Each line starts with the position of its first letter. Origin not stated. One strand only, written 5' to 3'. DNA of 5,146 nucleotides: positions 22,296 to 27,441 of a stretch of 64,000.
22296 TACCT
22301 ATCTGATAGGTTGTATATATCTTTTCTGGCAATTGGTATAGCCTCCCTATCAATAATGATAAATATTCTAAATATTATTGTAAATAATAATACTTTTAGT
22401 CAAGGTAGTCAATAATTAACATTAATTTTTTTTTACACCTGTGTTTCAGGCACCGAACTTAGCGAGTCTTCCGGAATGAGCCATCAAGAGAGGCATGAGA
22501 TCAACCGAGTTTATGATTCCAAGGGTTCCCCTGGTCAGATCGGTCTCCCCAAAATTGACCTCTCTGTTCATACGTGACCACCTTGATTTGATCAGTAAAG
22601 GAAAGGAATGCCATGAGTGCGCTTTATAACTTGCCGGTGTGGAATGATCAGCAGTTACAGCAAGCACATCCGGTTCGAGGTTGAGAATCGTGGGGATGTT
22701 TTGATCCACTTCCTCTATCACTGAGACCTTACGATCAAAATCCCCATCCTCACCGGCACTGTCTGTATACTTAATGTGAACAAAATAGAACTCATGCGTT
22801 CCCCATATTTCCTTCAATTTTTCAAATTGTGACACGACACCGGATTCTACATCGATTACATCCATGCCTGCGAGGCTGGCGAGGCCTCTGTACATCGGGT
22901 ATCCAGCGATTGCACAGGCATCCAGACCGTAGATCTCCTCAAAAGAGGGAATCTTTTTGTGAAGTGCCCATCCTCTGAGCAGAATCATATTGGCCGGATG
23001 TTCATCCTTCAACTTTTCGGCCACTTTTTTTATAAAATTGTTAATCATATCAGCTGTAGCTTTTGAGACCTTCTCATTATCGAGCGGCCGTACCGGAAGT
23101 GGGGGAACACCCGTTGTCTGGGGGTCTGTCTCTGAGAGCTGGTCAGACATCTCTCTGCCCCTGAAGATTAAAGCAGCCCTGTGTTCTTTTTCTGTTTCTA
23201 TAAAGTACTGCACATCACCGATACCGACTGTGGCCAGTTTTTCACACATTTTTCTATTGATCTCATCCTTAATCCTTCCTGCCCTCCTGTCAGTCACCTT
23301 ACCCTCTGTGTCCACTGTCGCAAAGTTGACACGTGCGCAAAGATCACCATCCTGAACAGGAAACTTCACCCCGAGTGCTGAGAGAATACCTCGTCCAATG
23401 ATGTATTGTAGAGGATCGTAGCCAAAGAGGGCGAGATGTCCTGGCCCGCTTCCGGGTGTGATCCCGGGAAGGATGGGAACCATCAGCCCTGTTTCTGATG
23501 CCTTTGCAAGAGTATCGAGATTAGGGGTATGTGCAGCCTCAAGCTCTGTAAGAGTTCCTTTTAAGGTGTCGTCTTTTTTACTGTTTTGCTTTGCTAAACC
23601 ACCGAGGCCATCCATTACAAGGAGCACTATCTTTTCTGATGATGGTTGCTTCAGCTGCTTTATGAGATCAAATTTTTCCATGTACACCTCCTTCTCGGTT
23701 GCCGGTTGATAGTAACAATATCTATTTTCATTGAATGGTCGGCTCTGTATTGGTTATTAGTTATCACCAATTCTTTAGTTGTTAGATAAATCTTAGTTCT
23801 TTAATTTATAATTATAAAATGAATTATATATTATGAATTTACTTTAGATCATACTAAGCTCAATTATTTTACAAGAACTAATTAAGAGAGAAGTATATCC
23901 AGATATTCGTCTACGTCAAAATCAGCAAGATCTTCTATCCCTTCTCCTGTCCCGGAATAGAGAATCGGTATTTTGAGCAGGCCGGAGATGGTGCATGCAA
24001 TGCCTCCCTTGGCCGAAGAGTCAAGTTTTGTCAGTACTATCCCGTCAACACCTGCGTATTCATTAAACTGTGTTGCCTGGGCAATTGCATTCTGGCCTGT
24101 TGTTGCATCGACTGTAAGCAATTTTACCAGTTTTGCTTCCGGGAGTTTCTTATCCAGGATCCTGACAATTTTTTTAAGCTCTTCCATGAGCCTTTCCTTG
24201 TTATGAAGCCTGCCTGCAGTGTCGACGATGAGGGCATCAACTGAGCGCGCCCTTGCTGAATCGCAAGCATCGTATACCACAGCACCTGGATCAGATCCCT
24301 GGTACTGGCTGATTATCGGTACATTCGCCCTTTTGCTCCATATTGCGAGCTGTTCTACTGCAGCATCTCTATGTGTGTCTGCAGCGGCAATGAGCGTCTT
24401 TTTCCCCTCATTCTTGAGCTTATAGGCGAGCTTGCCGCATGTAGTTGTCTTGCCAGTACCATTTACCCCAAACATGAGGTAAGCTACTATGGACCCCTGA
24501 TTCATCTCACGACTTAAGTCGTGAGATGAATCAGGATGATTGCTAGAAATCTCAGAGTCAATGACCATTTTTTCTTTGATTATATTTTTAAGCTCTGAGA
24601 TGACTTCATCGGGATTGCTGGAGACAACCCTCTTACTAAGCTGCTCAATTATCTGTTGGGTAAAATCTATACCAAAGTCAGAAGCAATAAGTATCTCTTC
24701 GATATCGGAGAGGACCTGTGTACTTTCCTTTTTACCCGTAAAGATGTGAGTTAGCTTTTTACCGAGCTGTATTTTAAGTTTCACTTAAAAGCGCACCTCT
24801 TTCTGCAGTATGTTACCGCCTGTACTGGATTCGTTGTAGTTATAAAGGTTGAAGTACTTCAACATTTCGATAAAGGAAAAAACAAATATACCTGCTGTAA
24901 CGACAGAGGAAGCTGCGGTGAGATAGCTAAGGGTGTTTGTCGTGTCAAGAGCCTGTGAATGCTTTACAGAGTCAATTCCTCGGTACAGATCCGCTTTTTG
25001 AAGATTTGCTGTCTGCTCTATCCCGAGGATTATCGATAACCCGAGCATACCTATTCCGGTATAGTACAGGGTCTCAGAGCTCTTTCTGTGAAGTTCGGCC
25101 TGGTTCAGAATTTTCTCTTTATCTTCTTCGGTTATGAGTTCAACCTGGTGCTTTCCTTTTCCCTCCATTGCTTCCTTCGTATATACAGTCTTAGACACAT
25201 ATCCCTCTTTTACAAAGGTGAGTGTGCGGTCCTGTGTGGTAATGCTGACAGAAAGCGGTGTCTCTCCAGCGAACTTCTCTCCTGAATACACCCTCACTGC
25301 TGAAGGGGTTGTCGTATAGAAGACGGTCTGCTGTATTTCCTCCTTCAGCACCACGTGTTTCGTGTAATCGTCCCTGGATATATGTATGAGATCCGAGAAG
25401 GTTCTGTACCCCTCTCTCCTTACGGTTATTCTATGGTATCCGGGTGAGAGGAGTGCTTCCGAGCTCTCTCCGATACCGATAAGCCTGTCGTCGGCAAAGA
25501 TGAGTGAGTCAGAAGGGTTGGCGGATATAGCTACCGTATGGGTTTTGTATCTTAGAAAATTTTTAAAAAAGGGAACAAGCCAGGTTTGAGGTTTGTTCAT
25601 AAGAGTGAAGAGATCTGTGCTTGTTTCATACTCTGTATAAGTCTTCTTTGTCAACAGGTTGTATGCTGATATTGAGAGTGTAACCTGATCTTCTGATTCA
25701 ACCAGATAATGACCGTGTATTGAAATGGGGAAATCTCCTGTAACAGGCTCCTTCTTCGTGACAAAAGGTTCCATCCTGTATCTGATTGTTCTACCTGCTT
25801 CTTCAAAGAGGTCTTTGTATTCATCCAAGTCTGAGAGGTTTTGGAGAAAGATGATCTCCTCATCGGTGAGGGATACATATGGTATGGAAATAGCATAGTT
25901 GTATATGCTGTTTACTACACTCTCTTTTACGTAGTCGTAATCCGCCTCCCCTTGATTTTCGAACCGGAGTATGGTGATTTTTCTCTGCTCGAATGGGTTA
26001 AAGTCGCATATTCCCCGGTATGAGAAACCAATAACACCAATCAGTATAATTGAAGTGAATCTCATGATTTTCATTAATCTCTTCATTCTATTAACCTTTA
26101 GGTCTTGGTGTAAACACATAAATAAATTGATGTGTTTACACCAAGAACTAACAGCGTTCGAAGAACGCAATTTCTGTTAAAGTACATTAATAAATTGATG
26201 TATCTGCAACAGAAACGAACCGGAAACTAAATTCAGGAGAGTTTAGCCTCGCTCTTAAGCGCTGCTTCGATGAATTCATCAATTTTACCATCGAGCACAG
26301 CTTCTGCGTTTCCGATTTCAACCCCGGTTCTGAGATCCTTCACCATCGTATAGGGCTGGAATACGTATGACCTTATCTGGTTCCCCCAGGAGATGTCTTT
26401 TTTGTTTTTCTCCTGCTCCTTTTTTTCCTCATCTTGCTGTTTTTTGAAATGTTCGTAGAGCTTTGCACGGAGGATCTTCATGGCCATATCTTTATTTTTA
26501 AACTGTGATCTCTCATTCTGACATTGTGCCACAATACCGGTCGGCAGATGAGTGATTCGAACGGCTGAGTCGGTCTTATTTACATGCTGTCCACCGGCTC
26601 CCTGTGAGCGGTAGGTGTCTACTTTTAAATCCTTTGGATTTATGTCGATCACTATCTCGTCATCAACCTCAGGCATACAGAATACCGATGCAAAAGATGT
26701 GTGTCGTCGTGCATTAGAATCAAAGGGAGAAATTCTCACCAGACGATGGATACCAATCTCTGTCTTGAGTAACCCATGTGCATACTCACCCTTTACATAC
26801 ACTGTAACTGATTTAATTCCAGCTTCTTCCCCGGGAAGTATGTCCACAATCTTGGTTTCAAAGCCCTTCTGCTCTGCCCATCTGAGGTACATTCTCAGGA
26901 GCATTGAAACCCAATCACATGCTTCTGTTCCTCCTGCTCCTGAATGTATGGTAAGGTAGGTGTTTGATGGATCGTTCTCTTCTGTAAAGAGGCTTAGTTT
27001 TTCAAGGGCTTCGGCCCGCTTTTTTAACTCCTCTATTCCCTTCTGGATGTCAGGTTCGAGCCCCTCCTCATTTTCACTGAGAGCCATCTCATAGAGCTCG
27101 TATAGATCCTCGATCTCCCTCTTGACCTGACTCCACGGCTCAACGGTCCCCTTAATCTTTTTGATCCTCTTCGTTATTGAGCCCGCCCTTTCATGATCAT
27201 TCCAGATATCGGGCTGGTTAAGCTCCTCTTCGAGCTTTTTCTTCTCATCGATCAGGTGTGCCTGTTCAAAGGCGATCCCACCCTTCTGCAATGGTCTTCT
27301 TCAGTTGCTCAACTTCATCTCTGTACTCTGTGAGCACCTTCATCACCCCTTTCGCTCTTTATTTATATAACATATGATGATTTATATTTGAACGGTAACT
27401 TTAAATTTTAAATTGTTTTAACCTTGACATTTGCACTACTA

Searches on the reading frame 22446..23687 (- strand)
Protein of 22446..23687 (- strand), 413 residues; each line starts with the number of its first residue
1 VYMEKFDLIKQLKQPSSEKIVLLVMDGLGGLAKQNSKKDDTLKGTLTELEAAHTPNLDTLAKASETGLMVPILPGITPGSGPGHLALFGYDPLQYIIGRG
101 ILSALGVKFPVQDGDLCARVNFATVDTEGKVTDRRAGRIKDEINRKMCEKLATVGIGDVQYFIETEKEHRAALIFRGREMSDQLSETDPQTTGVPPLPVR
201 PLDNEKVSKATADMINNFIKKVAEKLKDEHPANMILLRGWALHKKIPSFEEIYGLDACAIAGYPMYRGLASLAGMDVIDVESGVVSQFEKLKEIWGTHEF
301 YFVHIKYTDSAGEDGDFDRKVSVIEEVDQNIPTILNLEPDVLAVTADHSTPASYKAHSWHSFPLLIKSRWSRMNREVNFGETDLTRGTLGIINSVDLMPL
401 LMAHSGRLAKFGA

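Call 38: search_protein_families(library=pfam, proteins=[window:22446-23687:-], max_evalue=0.00001)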
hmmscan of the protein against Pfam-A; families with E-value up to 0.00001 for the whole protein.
window:22446-23687:- (413 aa): 2 families
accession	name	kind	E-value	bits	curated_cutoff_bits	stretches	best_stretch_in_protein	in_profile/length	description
PF10143.14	PhosphMutase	-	3.6e-43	147.8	21.5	1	61-232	1-169/170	2,3-bisphosphoglycerate-independent phosphoglycerate mutase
PF01676.23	Metalloenzyme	-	1.9e-39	136.1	24.3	1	19-402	2-250/252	Metalloenzyme superfamily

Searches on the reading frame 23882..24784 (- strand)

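Call 38: search_protein_families(library=pfam, proteins=[window:23882-24784:-], max_evalue=0.00001)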
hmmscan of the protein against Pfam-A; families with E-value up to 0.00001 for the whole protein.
window:23882-24784:- (300 aa): 2 families
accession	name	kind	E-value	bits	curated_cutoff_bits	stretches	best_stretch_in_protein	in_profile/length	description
PF00448.28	SRP54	-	1.4e-68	230.8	22.7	1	102-299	4-195/196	SRP54-type protein, GTPase domain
PF02881.24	SRP54_N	-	2.6e-08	34.4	22.4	1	7-71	1-73/75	SRP54-type protein, helical bundle domain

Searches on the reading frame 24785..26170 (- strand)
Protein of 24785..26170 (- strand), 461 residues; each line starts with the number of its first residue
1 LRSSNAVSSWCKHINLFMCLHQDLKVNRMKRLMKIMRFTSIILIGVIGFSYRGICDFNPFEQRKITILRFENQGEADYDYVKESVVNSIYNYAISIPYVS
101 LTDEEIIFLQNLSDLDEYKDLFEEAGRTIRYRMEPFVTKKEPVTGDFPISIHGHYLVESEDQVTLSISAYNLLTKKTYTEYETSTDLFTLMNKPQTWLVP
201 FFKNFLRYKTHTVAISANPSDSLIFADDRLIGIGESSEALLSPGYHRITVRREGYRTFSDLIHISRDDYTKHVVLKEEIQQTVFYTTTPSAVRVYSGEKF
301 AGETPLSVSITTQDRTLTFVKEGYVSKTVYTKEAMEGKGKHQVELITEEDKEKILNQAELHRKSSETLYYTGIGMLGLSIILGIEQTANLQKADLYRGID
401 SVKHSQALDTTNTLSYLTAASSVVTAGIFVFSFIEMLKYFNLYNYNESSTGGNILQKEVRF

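Call 38: search_protein_families(library=pfam, proteins=[window:24785-26170:-], max_evalue=0.00001)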
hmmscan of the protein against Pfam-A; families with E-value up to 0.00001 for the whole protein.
window:24785-26170:- (461 aa): 1 family
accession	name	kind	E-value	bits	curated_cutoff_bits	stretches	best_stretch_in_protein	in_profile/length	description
PF08308.17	PEGA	-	2.5e-12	47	20.8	0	212-272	3-63/71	PEGA domain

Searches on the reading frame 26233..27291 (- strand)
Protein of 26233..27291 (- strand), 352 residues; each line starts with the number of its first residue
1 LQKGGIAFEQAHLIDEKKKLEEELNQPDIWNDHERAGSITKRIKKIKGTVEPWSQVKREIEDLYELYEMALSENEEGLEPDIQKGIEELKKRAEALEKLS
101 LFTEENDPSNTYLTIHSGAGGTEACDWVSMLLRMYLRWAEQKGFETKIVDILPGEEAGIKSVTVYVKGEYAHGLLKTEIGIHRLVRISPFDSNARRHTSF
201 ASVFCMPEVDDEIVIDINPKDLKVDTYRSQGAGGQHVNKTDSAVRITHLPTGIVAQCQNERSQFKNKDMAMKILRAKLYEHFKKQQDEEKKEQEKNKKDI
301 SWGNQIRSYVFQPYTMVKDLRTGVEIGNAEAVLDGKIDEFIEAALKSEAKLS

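Call 38: search_protein_families(library=pfam, proteins=[window:26233-27291:-], max_evalue=0.00001)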
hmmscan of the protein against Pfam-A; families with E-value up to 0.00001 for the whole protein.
window:26233-27291:- (352 aa): 2 families
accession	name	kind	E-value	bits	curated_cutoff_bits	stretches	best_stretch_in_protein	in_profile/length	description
PF03462.23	PCRF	-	2.3e-55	187.9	24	1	16-203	4-194/194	PCRF domain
PF00472.26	RF-1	-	1.2e-45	154.7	35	1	212-321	2-116/116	RF-1 domain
